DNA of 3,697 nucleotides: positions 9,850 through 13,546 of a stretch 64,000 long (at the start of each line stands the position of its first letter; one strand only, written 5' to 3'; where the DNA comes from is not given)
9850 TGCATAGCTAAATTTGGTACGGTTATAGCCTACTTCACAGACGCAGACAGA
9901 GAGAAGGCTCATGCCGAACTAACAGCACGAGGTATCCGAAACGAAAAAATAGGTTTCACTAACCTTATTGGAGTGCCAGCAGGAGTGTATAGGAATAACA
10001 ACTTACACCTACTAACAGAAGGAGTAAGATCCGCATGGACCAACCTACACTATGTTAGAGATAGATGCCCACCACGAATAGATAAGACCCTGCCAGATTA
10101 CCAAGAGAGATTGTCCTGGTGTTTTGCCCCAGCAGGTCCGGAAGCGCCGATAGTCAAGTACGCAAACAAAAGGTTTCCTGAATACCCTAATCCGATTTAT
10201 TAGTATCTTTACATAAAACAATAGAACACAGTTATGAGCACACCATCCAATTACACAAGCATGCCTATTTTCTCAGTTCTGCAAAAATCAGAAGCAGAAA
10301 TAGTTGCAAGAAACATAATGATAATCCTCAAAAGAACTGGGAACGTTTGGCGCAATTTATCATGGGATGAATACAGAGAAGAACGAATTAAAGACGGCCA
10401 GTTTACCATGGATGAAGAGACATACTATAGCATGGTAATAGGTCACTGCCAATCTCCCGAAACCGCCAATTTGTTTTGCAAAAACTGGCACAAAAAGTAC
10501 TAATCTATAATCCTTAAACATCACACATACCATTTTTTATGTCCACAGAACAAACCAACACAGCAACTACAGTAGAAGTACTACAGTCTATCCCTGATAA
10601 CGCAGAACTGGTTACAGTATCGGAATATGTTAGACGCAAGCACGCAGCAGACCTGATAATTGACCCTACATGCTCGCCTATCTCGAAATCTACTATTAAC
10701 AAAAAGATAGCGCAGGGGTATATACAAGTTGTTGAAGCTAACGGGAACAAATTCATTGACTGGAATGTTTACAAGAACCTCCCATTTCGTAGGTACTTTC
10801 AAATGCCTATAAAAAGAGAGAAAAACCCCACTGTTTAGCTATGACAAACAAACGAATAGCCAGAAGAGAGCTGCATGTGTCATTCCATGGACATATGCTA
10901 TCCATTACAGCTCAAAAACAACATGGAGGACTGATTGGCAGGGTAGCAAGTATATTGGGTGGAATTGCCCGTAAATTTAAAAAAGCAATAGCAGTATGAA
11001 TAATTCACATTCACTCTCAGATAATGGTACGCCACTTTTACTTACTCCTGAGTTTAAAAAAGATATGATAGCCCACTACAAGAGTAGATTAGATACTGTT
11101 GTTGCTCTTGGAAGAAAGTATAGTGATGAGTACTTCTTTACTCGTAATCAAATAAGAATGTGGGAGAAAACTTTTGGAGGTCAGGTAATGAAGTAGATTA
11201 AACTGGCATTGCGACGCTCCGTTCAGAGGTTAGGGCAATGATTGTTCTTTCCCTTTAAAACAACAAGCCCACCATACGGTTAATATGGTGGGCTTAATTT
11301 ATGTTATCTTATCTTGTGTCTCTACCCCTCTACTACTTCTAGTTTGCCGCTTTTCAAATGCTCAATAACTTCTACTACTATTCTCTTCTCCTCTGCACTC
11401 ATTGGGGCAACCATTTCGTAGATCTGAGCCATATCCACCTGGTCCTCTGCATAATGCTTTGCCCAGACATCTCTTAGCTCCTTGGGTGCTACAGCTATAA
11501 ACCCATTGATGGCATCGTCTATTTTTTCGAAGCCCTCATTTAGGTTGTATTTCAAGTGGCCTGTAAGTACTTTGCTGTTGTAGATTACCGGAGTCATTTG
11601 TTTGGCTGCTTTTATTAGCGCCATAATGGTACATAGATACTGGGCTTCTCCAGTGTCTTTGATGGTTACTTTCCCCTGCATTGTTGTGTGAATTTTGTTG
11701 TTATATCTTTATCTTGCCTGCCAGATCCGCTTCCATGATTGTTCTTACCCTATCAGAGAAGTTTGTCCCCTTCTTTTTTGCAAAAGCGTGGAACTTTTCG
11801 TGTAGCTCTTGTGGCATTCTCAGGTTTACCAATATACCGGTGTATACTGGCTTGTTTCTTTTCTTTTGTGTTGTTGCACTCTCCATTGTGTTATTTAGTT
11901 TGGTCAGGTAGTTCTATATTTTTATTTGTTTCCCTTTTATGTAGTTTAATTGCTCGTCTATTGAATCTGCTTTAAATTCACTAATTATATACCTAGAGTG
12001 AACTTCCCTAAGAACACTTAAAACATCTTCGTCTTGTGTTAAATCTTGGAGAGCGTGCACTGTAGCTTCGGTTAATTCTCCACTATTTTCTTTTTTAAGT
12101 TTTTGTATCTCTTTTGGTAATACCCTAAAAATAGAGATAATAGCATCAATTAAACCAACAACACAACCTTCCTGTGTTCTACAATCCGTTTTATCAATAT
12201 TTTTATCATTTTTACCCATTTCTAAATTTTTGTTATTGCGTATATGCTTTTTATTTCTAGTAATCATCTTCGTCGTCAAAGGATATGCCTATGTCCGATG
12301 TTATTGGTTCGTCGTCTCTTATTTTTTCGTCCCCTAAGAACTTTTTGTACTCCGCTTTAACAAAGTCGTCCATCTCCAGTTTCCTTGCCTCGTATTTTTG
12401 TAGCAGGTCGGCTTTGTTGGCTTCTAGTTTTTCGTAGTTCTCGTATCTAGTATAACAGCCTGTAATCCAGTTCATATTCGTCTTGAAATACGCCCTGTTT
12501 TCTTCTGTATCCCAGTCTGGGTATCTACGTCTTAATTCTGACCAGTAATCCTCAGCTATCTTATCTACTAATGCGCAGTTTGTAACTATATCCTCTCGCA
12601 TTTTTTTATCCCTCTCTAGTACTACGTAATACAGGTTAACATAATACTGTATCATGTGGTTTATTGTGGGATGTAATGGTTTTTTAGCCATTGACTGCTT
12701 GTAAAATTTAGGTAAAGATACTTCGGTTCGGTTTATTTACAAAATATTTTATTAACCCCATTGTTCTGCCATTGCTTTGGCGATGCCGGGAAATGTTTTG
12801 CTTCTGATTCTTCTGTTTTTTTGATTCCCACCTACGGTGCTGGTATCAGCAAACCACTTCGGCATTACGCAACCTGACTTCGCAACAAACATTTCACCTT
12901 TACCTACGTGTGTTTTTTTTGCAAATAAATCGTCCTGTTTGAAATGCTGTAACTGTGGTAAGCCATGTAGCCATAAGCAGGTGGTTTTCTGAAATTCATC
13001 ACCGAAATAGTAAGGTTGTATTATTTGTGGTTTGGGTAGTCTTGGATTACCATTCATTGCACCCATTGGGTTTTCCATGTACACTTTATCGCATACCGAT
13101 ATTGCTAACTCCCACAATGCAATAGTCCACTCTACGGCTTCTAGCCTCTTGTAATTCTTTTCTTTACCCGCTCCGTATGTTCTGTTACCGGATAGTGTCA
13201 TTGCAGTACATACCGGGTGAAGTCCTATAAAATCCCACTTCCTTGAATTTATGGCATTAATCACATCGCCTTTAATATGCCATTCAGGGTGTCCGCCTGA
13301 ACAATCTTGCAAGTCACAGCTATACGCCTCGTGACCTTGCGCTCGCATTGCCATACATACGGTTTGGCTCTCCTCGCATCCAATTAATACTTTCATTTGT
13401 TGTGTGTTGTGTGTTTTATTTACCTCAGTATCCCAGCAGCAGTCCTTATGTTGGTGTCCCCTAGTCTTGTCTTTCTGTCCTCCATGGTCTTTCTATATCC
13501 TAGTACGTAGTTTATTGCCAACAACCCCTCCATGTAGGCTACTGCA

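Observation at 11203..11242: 40-nt near-identical direct repeat at two distant intergenic sites (11203-11242 and 58983-59022) bracketing the late block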

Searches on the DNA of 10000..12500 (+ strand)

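Call 10: search_dna_similar(query=window:10000-12500:+, collection=phages, mode=distant)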
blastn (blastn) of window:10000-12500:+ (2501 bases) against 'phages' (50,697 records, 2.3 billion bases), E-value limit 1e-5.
No match.

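Call 27: search_rna_families(source=window, start=11150, end=11320, threshold=evalue, max_evalue=10)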
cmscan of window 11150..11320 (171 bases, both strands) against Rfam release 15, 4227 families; matches with E-value up to 10: 13.
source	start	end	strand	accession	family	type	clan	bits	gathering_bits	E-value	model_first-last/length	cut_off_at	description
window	11227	11299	+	RF02450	ncr1175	Gene; sRNA;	-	23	60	0.023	1-110/110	no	Bacillus sRNA ncr1175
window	11233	11295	+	RF02844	RefA9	Gene; antisense;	-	22.7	49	0.13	1-64/64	no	Enterococcus sRNA A9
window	11254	11301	-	RF03688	mir-3045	Gene; miRNA;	-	20.5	90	0.04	1-75/75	no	mir-3045 microRNA precursor family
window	11257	11315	-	RF02371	PyrG_leader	Cis-reg; leader;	-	18.9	65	2.1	19-78/78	no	PyrG leader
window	11254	11313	-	RF03686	mir-9424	Gene; miRNA;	-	15.4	90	1.2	1-68/68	no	mir-9424 microRNA precursor family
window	11259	11320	-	RF01859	Phe_leader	Cis-reg; leader;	-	14.5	55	4.2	71-125/125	5'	Phenylalanine leader peptide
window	11260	11300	-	RF03594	mir-3817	Gene; miRNA;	-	14.2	90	3.4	1-89/89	no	mir-3817 microRNA precursor family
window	11265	11300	-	RF02450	ncr1175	Gene; sRNA;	-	13.6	60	3.3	71-106/110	no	Bacillus sRNA ncr1175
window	11221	11270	+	RF00097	snoR71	Gene; snRNA; snoRNA; CD-box;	-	13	40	4.2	1-107/107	no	Plant small nucleolar RNA R71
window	11262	11298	+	RF03686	mir-9424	Gene; miRNA;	-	12.5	90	8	1-68/68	no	mir-9424 microRNA precursor family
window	11150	11173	+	RF02192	TCL6_2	Gene; lncRNA;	-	11.9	45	5.4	103-126/126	5'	T-cell leukemia/lymphoma 6 conserved region 2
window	11264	11304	-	RF04188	Hovlinc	Gene; ribozyme;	-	10.7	42.3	7.2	1-170/170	no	Hovlinc ribozyme (hominin vlincRNA-located)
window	11150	11211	-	RF01946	KCNQ1OT1_1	Gene; lncRNA;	-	3.7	70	3.8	331-395/464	3'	KCNQ1 overlapping transcript 1 conserved region 1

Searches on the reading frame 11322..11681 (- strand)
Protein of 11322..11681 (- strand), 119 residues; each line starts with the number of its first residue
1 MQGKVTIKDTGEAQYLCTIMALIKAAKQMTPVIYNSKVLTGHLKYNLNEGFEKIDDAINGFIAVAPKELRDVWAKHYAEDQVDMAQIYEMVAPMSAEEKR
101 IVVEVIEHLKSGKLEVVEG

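Call 14: find_related_loci(query=window:11322-11681:-, collection=viral_contigs, flank=3000)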
Query window:11322-11681:- (119 aa) in viral_contigs; peptide patterns used: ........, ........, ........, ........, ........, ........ (x = any residue, [..] = any of these).
12 stretches matched a pattern, but none encodes a relative of the query by tblastn (E <= 1e-3).

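Call 20: find_encoding_contigs(protein=window:11322-11681:-, flank=3000, max_places=10)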
Protein window:11322-11681:- (119 aa): 3 contigs read that carry it; 2 places shown.
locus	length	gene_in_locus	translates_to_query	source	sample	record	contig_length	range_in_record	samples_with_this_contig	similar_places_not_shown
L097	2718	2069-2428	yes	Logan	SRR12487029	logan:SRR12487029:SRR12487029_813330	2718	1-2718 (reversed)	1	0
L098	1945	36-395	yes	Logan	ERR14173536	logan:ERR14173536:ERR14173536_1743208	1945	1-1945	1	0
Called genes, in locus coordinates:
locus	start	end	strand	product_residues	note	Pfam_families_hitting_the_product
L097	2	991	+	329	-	?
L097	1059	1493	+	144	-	-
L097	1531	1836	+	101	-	-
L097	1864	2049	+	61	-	-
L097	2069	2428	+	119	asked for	-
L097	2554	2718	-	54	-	?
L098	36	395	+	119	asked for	-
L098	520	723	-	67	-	-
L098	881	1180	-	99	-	-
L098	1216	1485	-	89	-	-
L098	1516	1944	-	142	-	?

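Call 31: find_homologous_proteins(query=window:11322-11681:-)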
Query window:11322-11681:- (119 aa): 3 proteins with E <= 0.001 among 3 candidates.
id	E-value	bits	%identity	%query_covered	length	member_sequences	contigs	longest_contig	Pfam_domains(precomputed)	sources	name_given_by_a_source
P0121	8.8e-71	253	100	100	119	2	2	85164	-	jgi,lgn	-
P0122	5.0e-64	231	89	100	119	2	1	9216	-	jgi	-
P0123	4.3e-46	174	70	98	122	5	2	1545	-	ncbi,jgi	jgi:hypothetical protein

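Call 33: find_encoding_contigs(protein=P0122, flank=5000, max_places=6)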
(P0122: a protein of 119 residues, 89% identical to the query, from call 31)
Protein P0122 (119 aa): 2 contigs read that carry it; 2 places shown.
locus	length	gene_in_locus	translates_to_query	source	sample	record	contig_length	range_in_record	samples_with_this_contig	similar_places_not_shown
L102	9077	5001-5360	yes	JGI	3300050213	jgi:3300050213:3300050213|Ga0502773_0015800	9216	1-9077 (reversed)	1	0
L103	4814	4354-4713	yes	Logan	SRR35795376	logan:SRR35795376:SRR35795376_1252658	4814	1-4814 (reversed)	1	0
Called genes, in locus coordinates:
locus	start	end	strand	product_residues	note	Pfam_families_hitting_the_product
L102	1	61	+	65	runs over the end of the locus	?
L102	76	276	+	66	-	-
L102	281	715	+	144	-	-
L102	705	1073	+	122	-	-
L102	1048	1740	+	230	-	-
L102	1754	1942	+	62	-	-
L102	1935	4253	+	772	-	-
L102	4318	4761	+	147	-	-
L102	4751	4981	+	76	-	-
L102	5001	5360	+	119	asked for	-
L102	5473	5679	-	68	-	-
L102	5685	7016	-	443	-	PF00145:DNA_methylase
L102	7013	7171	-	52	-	-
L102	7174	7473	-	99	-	-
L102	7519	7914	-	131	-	-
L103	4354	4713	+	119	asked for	-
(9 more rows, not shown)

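Call 40: find_encoding_contigs(protein=P0123, flank=5000, max_places=6)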
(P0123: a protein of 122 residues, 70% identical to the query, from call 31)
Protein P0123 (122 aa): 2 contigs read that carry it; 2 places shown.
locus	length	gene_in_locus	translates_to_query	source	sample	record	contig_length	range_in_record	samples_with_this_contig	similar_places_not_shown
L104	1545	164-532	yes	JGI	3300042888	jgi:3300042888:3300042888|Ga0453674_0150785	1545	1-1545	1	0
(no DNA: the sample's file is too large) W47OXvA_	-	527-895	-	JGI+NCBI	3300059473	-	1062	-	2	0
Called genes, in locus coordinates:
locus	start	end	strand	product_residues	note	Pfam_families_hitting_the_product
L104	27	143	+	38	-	-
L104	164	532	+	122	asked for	-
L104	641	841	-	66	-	-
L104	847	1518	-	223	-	PF00145:DNA_methylase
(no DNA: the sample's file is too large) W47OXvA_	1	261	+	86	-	?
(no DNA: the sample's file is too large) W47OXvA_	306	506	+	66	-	-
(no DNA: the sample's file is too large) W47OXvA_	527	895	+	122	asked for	-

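Call 56: search_protein_families(library=pfam, proteins=[window:11322-11681:-], max_evalue=0.1)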
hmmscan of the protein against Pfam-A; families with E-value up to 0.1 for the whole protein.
window:11322-11681:- (119 aa): 0 families

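Call 57: search_protein_families(library=phrogs, proteins=[window:11322-11681:-], max_evalue=0.01)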
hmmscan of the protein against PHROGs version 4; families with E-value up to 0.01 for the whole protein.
window:11322-11681:- (119 aa): 0 families

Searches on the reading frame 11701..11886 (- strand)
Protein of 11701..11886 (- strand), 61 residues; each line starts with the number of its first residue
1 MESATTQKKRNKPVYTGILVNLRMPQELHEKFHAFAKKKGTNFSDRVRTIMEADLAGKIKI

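Call 56: search_protein_families(library=pfam, proteins=[window:11701-11886:-], max_evalue=0.1)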
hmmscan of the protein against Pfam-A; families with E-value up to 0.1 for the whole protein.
window:11701-11886:- (61 aa): 5 families
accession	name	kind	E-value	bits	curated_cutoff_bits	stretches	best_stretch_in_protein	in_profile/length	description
PF09274.16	ParG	-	0.0098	16.5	21.4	1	12-52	27-69/76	ParG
PF05534.18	HicB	-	0.018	15.4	21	1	21-40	21-40/51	HicB family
PF12441.14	CopG_antitoxin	-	0.023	15.9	28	1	20-53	45-78/79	CopG antitoxin of type II toxin-antitoxin system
PF19807.5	DUF6290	-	0.044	14.4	27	1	20-52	4-36/72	Family of unknown function (DUF6290)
PF19891.5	DUF6364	-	0.066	14.1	27.3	1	21-51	6-36/70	Family of unknown function (DUF6364)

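Call 57: search_protein_families(library=phrogs, proteins=[window:11701-11886:-], max_evalue=0.01)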
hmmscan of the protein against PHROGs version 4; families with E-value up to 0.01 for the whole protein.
window:11701-11886:- (61 aa): 4 families
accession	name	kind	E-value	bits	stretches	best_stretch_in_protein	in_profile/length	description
phrog_795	-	other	4.7e-05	24.7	1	14-53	14-53/116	partition protein ATPase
phrog_228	-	transcription regulation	0.0025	18.6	1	20-55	13-48/251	Arc-like repressor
phrog_582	-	transcription regulation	0.0028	18.9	1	20-55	60-95/105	Arc-like repressor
phrog_876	-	transcription regulation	0.0058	17.2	1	7-49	57-99/239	transcriptional repressor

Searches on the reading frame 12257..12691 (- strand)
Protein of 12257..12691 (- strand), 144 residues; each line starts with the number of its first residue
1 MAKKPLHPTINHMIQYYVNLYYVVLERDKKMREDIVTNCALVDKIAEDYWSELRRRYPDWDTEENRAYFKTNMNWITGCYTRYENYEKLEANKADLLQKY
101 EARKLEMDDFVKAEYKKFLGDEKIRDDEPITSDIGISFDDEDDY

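Call 56: search_protein_families(library=pfam, proteins=[window:12257-12691:-], max_evalue=0.1)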
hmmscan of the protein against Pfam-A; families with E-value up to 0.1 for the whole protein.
window:12257-12691:- (144 aa): 1 family
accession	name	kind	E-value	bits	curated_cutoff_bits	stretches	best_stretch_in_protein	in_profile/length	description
PF17250.7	NDUFB11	-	0.046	14.8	27.9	1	26-89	21-82/86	NADH-ubiquinone oxidoreductase 11 kDa subunit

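Call 57: search_protein_families(library=phrogs, proteins=[window:12257-12691:-], max_evalue=0.01)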
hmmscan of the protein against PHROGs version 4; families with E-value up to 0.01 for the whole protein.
window:12257-12691:- (144 aa): 0 families

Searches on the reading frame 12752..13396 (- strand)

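Call 56: search_protein_families(library=pfam, proteins=[window:12752-13396:-], max_evalue=0.1)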
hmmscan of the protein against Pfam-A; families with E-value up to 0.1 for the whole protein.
window:12752-13396:- (214 aa): 0 families

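Call 57: search_protein_families(library=phrogs, proteins=[window:12752-13396:-], max_evalue=0.01)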
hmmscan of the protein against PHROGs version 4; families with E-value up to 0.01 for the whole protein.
window:12752-13396:- (214 aa): 2 families
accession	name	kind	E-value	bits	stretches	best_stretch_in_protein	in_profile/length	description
phrog_757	-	other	3.5e-48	164.9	1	1-214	15-219/247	DNA methyltransferase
phrog_27471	-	unknown function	1.6e-19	70.8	1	102-214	5-93/93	-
